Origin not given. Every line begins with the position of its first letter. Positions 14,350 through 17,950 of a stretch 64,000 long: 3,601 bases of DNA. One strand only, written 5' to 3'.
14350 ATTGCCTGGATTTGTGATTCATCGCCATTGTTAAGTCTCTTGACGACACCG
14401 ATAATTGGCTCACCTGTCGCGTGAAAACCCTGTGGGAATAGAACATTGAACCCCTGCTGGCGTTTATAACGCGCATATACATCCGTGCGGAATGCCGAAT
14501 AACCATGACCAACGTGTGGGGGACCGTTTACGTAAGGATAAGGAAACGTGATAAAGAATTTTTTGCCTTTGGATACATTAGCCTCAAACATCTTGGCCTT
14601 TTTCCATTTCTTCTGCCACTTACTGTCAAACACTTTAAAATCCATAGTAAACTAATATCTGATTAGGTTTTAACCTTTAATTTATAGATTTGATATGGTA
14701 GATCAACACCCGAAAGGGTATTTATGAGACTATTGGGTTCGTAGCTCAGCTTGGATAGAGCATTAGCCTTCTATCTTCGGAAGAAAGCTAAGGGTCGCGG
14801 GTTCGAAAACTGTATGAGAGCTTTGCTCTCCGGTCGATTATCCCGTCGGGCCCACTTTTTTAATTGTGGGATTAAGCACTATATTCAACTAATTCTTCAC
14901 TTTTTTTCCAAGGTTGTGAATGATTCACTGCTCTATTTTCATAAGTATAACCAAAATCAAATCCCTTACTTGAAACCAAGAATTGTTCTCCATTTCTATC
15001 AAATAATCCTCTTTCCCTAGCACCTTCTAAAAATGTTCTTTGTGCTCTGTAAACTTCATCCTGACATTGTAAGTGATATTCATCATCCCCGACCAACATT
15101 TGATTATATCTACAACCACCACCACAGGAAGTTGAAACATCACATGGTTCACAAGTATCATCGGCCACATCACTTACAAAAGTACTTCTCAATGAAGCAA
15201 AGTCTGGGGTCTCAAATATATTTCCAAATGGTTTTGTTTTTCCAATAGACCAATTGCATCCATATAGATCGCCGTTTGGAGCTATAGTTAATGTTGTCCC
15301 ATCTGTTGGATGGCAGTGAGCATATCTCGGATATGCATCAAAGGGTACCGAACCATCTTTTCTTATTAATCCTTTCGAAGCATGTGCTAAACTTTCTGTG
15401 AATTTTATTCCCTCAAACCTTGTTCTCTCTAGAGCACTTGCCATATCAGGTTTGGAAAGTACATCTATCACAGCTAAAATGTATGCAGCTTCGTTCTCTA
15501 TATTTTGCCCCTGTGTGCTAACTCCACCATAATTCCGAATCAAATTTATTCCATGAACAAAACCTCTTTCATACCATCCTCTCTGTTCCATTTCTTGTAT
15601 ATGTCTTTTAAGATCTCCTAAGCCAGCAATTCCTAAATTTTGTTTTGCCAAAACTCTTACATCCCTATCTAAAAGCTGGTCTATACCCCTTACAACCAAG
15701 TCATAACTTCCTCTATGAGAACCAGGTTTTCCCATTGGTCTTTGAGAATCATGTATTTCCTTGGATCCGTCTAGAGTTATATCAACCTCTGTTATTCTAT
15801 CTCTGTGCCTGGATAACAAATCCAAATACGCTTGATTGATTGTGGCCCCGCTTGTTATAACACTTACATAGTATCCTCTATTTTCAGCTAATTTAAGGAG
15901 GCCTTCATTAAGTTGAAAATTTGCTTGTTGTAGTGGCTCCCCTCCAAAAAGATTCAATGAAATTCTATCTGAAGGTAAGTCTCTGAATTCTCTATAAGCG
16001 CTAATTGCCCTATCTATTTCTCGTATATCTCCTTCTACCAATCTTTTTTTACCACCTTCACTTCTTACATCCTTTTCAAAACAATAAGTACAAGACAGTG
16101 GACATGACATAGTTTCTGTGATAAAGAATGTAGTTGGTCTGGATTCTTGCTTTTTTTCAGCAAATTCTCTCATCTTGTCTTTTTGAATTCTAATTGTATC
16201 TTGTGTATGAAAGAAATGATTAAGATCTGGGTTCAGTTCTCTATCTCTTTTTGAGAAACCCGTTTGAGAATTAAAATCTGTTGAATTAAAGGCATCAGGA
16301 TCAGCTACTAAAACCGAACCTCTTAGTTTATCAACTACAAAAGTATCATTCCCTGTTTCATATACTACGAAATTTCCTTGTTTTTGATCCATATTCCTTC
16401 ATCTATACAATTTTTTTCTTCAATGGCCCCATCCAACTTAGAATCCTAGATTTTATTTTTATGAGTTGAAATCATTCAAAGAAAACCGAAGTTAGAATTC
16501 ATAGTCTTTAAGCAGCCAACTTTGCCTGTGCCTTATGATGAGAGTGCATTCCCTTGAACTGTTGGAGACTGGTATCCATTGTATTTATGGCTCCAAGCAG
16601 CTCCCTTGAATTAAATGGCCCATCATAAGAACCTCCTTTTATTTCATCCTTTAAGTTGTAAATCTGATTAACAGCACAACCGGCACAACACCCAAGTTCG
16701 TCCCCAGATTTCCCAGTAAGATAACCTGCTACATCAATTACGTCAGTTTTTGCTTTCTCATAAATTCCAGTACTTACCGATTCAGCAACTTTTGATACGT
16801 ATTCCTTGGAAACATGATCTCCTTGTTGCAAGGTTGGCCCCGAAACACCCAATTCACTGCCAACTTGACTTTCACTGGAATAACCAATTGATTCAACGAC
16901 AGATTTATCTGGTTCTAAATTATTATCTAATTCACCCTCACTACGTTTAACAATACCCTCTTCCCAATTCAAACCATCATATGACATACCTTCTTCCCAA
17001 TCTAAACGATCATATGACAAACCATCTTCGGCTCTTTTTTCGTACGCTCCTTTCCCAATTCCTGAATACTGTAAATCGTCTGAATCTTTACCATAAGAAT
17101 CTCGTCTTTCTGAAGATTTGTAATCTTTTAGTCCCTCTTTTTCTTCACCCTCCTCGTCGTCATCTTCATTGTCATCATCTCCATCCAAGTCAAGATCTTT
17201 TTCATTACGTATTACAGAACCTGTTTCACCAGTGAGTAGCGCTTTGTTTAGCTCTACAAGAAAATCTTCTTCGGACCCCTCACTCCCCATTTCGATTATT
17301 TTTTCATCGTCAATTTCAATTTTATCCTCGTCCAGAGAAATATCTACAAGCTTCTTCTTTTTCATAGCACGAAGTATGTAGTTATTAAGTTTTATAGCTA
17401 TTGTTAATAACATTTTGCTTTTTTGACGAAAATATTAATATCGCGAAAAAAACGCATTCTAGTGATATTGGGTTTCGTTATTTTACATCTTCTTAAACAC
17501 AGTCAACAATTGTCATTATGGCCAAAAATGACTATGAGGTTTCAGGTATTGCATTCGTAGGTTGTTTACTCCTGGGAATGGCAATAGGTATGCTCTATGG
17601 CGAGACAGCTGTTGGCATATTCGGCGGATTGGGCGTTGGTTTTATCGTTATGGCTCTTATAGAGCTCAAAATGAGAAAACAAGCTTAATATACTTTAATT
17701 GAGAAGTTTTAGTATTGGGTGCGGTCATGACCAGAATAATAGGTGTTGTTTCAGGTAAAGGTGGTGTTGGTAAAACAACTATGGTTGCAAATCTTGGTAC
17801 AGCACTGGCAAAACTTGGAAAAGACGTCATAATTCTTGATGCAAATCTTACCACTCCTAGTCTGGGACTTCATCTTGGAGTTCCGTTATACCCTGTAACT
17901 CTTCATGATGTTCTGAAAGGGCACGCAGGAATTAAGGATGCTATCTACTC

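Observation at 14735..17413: Radical-SAM/SPASM maturase with long N-terminal extension plus acidic repeat protein, wedged beside a doubly interrupted tRNA-Arg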

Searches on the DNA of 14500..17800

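Call 73: search_rna_families(source=window, start=14500, end=17800, threshold=evalue, max_evalue=1)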
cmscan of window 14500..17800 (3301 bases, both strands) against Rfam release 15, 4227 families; matches with E-value up to 1: 2.
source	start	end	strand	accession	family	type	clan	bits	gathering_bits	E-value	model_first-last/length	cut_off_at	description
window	17092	17155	-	RF01306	sR52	Gene; snRNA; snoRNA; CD-box;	-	20.5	50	0.33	1-60/60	no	Small nucleolar RNA sR52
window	14735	14805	+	RF00005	tRNA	Gene; tRNA;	CL00001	20.2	29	0.83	1-71/71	no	tRNA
